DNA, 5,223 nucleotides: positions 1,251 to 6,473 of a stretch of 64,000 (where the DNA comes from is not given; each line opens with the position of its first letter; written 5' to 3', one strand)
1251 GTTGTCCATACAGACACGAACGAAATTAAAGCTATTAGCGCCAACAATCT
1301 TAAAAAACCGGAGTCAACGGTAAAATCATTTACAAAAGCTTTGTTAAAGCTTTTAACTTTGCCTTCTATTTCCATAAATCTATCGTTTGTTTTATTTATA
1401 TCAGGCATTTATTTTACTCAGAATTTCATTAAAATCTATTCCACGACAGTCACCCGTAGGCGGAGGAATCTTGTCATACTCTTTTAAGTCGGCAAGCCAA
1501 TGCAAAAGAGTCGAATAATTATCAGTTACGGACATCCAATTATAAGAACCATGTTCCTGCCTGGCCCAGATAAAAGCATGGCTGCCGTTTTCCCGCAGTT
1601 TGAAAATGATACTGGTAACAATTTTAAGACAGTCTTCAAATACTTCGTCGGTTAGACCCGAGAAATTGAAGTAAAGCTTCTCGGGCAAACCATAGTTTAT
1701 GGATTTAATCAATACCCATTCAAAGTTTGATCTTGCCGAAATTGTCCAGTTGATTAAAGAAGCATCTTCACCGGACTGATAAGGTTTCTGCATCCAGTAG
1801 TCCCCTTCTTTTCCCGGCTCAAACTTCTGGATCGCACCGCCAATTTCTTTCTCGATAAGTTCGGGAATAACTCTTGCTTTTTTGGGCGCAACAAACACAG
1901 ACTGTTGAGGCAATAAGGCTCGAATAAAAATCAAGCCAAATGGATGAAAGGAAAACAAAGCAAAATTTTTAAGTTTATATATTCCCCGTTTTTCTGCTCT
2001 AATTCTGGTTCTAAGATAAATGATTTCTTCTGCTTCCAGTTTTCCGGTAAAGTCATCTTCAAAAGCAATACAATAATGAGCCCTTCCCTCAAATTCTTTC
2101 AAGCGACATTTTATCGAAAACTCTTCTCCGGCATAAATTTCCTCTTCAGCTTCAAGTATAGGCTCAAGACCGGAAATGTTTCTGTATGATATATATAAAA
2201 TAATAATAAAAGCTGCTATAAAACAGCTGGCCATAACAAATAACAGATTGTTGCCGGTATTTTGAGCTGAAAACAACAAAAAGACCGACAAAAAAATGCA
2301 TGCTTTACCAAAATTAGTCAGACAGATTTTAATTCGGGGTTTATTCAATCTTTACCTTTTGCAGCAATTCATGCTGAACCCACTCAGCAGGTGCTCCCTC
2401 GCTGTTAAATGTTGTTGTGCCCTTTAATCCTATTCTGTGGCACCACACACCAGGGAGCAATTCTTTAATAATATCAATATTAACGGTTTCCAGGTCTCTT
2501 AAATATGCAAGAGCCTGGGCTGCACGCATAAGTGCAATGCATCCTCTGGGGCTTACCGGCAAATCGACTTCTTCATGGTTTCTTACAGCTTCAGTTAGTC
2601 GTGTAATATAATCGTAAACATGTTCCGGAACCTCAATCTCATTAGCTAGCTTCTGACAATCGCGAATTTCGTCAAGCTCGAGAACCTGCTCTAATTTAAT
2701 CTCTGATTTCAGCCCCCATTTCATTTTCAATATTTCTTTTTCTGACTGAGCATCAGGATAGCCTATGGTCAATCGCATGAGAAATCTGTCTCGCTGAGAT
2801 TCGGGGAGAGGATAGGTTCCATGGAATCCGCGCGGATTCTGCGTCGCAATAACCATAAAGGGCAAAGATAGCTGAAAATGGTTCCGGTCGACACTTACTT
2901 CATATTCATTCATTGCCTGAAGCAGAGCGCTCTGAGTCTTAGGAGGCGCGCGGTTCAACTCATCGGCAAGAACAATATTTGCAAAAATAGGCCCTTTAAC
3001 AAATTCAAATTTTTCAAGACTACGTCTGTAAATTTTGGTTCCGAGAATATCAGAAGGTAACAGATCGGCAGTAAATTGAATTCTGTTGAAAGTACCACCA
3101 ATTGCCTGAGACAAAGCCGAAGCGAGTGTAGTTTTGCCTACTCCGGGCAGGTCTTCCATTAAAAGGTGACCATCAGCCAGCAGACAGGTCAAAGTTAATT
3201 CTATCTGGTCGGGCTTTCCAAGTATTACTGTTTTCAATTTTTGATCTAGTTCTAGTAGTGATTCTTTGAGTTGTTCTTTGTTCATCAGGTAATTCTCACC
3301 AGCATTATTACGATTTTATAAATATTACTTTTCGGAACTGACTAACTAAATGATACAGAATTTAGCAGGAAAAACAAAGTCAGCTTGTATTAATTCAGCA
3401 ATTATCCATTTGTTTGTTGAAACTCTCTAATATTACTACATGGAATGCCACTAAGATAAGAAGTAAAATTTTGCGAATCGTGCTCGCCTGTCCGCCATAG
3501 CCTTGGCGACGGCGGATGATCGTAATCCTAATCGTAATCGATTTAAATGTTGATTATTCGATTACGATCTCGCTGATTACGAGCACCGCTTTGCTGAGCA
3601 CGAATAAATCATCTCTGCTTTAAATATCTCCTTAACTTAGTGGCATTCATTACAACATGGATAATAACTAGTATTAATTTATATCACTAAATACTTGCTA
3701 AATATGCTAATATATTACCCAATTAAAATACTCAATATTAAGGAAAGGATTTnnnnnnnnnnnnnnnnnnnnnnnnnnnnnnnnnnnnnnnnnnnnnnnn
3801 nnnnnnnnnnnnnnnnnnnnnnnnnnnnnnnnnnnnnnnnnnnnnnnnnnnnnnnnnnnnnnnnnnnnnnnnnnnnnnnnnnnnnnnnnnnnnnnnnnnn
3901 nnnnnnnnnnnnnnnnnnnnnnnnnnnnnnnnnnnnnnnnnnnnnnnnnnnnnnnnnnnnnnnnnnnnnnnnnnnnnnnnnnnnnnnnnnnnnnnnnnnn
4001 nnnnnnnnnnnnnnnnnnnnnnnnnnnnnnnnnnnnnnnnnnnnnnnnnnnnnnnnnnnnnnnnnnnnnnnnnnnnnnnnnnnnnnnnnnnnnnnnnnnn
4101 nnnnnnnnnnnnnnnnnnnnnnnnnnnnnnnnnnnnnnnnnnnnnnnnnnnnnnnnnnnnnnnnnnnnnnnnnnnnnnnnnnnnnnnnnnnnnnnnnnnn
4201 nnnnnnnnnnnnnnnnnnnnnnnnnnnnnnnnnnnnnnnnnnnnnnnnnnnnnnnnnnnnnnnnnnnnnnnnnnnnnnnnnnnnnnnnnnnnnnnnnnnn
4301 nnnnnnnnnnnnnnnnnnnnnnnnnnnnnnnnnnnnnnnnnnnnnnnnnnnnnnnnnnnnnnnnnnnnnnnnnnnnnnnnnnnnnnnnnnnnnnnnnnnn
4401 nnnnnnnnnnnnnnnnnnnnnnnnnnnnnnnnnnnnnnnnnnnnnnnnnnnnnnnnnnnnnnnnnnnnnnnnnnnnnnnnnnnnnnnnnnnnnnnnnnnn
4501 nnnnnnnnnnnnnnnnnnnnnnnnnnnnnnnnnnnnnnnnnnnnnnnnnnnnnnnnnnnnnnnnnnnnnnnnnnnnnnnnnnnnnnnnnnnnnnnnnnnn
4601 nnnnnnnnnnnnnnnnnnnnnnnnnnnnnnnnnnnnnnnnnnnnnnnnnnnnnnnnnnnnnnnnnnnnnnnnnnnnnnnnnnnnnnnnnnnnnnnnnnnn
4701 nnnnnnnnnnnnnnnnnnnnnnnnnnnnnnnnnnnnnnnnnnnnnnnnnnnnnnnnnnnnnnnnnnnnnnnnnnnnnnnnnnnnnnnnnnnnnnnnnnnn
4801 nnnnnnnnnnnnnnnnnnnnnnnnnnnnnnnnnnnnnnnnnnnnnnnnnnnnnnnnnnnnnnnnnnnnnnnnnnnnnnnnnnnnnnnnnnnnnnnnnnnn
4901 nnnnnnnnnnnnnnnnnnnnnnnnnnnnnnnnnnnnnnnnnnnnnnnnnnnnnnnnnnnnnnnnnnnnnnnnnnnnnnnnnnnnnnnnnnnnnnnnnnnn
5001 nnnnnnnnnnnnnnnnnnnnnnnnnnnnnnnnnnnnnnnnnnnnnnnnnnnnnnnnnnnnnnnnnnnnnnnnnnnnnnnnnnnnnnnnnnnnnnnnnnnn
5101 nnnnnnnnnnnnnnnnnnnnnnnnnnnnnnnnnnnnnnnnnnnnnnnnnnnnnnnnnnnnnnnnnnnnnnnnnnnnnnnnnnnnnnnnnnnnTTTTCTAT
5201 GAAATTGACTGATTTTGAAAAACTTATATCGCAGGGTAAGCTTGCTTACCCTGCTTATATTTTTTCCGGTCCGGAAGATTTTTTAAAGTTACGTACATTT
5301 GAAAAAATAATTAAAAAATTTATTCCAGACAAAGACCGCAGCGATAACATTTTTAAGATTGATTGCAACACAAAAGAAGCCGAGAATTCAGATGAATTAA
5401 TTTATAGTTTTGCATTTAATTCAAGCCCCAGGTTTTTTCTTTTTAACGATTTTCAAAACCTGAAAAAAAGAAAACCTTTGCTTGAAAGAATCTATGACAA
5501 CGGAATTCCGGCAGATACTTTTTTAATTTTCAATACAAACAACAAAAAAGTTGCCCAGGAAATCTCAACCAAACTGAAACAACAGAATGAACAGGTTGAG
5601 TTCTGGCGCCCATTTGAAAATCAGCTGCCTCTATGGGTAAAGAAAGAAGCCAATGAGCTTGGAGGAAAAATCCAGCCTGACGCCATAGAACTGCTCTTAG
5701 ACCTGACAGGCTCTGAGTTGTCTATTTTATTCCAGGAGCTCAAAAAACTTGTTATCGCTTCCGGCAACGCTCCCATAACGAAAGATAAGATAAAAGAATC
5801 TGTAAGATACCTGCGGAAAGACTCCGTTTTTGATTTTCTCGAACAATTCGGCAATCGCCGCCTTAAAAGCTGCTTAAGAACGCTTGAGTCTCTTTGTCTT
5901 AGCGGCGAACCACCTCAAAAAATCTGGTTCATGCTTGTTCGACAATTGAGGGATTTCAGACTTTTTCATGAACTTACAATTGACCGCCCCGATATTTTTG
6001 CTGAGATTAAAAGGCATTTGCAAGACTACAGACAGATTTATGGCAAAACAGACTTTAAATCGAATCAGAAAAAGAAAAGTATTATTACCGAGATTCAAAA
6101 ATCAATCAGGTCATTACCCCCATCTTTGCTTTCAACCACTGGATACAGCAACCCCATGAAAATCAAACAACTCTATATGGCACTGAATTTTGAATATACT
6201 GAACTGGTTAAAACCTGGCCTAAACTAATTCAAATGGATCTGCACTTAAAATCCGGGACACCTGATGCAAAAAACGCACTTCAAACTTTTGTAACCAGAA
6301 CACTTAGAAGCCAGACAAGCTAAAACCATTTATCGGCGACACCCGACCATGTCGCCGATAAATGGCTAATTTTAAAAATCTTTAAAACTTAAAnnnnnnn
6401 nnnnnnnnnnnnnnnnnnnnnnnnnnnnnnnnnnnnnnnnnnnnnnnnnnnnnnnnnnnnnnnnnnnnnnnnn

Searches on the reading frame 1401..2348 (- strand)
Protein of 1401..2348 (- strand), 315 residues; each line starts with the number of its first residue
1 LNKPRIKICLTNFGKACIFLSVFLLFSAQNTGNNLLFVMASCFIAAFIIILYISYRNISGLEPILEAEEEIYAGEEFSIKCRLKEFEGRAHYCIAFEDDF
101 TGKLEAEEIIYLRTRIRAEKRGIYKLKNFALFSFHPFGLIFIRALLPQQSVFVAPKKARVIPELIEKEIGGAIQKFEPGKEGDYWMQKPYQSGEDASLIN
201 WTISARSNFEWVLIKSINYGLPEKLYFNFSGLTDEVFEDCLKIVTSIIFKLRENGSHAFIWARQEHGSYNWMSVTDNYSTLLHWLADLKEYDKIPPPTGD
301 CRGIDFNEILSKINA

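Call 11: search_protein_families(library=pfam, proteins=[window:1401-2348:-], max_evalue=0.001)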
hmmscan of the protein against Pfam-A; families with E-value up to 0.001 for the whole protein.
window:1401-2348:- (315 aa): 0 families

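Call 38: search_protein_families(library=pfam, proteins=[window:1401-2348:-], max_evalue=0.1)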
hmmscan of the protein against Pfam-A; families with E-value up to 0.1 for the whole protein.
window:1401-2348:- (315 aa): 1 family
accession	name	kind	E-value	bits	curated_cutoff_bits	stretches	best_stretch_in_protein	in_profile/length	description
PF11804.13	DUF3325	-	0.036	14.7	26.8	1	8-56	36-84/101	Protein of unknown function (DUF3325)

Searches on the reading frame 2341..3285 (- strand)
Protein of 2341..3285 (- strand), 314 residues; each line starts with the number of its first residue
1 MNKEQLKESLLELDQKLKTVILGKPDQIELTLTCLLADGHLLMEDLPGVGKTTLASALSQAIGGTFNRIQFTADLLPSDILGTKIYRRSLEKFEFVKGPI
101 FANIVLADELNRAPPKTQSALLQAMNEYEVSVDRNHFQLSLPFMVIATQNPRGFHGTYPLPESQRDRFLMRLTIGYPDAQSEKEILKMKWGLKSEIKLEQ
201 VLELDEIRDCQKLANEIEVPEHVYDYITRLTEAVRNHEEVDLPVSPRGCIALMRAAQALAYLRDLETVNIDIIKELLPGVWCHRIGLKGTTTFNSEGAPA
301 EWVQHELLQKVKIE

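Call 11: search_protein_families(library=pfam, proteins=[window:2341-3285:-], max_evalue=0.001)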
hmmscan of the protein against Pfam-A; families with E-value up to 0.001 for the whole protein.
window:2341-3285:- (314 aa): 6 families
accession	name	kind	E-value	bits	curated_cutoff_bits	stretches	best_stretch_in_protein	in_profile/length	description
PF07726.17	AAA_3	-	6.9e-58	194.6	27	1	40-170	1-131/131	ATPase family associated with various cellular activities (AAA)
PF07728.20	AAA_5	-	1.5e-15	57.9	22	1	46-168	7-139/139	AAA domain (dynein-related subfamily)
PF17863.7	AAA_lid_2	-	6.7e-14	51.8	22.7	1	233-292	2-61/74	AAA lid domain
PF20030.5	bpMoxR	-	1.2e-09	38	27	1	12-209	5-202/205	MoxR domain in the MoxR-vWA-beta-propeller ternary systems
PF00004.35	AAA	-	3.6e-05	24.7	21.2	1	47-151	7-110/131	ATPase family associated with various cellular activities (AAA)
PF05496.18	RuvB_N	-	0.00035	20.8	27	0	39-131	34-114/159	Holliday junction DNA helicase RuvB P-loop domain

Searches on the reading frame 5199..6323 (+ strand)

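Call 11: search_protein_families(library=pfam, proteins=[window:5199-6323:+], max_evalue=0.001)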
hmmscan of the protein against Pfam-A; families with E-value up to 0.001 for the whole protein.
window:5199-6323:+ (374 aa): 3 families
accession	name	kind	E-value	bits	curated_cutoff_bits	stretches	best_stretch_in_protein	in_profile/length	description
PF21694.2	DNA_pol3_delta_C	-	2.5e-10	40.8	27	1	208-251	2-45/121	DNA polymerase III delta subunit, C-terminal domain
PF06144.19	DNA_pol3_delta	-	3.9e-06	27.3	21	1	20-134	1-122/124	DNA polymerase III, delta subunit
PF13173.12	AAA_14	-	0.00014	22.3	27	1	38-136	19-121/129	AAA domain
